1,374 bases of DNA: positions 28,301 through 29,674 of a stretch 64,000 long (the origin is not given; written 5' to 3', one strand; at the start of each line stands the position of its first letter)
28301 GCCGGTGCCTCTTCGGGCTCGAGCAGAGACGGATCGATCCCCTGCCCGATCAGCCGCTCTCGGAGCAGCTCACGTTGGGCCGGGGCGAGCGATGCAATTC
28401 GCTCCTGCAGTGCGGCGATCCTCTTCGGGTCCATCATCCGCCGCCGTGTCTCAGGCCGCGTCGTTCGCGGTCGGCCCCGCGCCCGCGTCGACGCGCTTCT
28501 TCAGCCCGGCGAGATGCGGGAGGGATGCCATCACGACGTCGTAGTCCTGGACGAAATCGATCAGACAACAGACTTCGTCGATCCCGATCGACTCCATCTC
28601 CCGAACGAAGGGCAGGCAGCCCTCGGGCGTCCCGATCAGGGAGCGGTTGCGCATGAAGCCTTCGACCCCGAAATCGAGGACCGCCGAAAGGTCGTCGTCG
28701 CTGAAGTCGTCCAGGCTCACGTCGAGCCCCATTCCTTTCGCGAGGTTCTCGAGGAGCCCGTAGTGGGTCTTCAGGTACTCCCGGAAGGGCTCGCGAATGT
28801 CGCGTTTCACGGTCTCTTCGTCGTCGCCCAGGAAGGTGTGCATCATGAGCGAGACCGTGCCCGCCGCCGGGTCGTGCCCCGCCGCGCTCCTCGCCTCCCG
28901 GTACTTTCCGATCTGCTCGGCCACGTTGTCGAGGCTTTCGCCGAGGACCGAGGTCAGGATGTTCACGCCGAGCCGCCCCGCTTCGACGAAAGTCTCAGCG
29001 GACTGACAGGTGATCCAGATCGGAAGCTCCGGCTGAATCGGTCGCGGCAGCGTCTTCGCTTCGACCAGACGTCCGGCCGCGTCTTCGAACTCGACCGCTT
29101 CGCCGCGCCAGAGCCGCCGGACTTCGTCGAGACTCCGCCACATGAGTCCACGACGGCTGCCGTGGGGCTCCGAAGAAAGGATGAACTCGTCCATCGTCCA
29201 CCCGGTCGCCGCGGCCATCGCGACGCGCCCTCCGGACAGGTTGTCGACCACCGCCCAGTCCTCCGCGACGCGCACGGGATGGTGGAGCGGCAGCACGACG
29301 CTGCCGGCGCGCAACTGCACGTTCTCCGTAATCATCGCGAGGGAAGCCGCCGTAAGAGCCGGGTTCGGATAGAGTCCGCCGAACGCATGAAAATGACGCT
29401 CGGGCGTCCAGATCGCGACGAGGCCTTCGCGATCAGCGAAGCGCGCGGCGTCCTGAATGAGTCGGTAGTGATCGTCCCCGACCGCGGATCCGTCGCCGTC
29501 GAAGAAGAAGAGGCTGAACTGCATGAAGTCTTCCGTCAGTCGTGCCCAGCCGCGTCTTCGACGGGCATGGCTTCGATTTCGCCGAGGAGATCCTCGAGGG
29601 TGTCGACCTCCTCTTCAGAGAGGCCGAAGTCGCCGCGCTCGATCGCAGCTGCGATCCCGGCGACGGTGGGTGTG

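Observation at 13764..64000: Hybrid FAAL-PKS-NRPS assembly line of about 50 kb in two divergent operons, incomplete at the window edge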

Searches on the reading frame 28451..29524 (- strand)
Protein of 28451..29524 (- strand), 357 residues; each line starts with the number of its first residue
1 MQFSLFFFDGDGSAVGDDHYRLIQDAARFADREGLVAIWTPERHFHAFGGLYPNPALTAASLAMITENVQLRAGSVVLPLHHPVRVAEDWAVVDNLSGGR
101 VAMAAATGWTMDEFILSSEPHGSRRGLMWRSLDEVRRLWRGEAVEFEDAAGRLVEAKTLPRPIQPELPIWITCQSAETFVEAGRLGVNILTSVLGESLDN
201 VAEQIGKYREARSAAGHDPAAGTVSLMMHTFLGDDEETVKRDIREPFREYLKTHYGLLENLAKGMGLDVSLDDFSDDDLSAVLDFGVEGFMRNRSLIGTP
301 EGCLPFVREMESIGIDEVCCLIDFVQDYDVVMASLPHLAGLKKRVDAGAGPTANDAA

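Call 5: search_protein_families(library=pfam, proteins=[window:28451-29524:-], max_evalue=0.00001)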
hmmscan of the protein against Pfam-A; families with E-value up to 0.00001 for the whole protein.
window:28451-29524:- (357 aa): 1 family
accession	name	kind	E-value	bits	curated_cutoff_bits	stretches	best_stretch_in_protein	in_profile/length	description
PF00296.26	Bac_luciferase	-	3.9e-50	171.4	27.9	1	1-316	1-313/314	Luciferase-like monooxygenase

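Call 19: search_protein_families(library=ncbifam, proteins=[window:28451-29524:-], max_evalue=0.01)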
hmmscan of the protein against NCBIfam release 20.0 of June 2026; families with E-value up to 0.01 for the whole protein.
window:28451-29524:- (357 aa): 27 families (the best 25 are shown)
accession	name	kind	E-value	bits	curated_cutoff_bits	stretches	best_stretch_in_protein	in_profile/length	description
TIGR04020.1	seco_metab_LLM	subfamily_domain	9.1e-148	491.9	244.45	1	3-341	1-340/341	MupA/Atu3671 family FMN-dependent luciferase-like monooxygenase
TIGR03619.1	F420_Rv2161c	subfamily_domain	2.3e-31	109.3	166.9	1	53-239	44-229/247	TIGR03619 family F420-dependent LLM class oxidoreductase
TIGR04027.1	LLM_KPN_01858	hypoth_equivalog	7.6e-25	87.5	412.9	1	16-190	15-182/326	putative FMN-dependent luciferase-like monooxygenase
TIGR03858.1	LLM_2I7G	subfamily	3.3e-22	78.9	462.25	1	21-247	26-252/337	Atu2307/SP_0267 family LLM class monooxygenase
TIGR03571.1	lucif_BA3436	subfamily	7.7e-21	74.6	303.9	1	28-225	38-238/304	TIGR03571 family LLM class oxidoreductase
NF052254.1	luciferase_Alph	exception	3.4e-18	66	600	1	30-334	31-338/354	luciferase subunit alpha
TIGR03558.1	oxido_grp_1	subfamily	3.3e-14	52.8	166.95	1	25-257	24-249/325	MsnO8 family LLM class oxidoreductase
TIGR04036.1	LLM_CE1758_fam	subfamily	4.7e-14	52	479.1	1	23-249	30-258/355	CE1758 family FMN-dependent luciferase-like monooxygenase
TIGR03560.1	F420_Rv1855c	subfamily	8.9e-13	48.6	231.4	1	17-221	9-221/227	TIGR03560 family F420-dependent LLM class oxidoreductase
TIGR04021.1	LLM_DMSO2_sfnG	equivalog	9.9e-13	48.2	382.95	1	24-319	31-324/350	dimethylsulfone monooxygenase SfnG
TIGR03621.1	F420_MSMEG_2516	subfamily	2.8e-12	46.4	213.15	1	24-172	17-156/295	TIGR03621 family F420-dependent LLM class oxidoreductase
TIGR03857.1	F420_MSMEG_2249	hypoth_equivalog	3e-11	43.1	218.4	1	19-226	13-210/329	TIGR03857 family LLM class F420-dependent oxidoreductase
NF052255.1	luciferase_Beta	exception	1.9e-09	37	500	1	1-104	1-106/325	luciferase subunit beta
NF002619.0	PRK02271.1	equivalog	5.2e-09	35.8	276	1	18-205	11-191/329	5,10-methylenetetrahydromethanopterin reductase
TIGR04465.1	ArgArg_F420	equivalog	2.6e-08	33.3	470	1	25-239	64-279/364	F420-dependent hydroxymycolic acid dehydrogenase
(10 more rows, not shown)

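Call 58: list_cluster_members(proteins=[window:28451-29524:-, window:58448-59302:+, window:59302-60774:+, window:61563-62192:+, window:13629-14507:+, window:1597-2496:-, window:9265-10170:-, window:51874-55284:+])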
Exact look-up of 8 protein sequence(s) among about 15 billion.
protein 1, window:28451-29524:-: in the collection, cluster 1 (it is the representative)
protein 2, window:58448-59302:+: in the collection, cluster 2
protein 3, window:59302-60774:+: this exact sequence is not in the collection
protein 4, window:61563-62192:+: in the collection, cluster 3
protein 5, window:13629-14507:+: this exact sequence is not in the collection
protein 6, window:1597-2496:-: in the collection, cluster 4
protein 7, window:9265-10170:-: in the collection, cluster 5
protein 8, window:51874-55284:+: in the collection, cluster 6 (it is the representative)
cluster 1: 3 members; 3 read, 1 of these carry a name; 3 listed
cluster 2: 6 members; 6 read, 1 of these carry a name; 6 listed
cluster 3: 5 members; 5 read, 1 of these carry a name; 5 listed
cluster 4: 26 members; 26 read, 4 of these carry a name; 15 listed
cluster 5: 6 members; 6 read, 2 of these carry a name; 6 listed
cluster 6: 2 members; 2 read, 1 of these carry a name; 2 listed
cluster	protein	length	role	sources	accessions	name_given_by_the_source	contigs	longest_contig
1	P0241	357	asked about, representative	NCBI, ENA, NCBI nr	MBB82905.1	MAG: siderophore biosynthesis protein [Deltaproteobacteria bacterium] | siderophore biosynthesis protein [Deltaproteobacteria bacterium]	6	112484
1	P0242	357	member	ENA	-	-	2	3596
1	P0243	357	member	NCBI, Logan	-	-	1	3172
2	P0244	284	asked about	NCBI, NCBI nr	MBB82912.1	MAG: methyltransferase type 11 [Deltaproteobacteria bacterium] | methyltransferase type 11 [Deltaproteobacteria bacterium]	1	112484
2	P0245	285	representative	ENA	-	-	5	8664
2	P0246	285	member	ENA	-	-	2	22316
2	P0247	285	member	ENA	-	-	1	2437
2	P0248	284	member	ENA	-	-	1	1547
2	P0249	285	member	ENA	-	-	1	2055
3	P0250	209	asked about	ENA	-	-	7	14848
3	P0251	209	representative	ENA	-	-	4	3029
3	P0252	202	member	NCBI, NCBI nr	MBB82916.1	MAG: siderophore biosynthesis protein [Deltaproteobacteria bacterium] | siderophore biosynthesis protein [Deltaproteobacteria bacterium]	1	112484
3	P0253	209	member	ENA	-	-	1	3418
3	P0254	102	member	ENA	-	-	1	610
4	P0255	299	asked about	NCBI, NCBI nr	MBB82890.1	MAG: taurine dioxygenase [Deltaproteobacteria bacterium] | taurine dioxygenase [Deltaproteobacteria bacterium]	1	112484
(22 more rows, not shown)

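Call 86: find_encoding_contigs(protein=window:28451-29524:-, flank=1000, max_places=3)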
Protein window:28451-29524:- (357 aa): 6 contigs read that carry it; 3 places shown.
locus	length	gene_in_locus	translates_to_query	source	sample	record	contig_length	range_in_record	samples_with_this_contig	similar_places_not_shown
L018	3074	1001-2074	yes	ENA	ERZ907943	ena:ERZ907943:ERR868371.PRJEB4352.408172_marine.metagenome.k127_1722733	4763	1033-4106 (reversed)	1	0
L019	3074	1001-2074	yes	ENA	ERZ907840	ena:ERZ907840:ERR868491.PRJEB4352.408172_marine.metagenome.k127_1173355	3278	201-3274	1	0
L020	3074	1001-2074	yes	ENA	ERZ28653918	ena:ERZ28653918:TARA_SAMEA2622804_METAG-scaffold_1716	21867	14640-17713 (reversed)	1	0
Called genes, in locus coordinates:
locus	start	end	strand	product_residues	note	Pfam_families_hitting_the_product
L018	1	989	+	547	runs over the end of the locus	?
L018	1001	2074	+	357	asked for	PF00296:Bac_luciferase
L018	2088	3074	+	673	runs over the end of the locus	?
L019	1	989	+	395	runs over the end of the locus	?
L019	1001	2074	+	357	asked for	PF00296:Bac_luciferase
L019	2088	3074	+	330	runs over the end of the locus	?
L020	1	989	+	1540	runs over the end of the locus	PF00109:ketoacyl-synt, PF02801:Ketoacyl-synt_C, PF16197:KAsynt_C_assoc, PF22336:RhiE-like_linker, PF22621:CurL-like_PKS_C, PF00698:Acyl_transf_1, PF08659:KR, PF00550:PP-binding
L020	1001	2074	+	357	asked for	PF00296:Bac_luciferase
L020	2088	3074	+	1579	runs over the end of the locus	PF00668:Condensation, PF00501:AMP-binding, PF13193:AMP-binding_C, PF00550:PP-binding, PF00668:Condensation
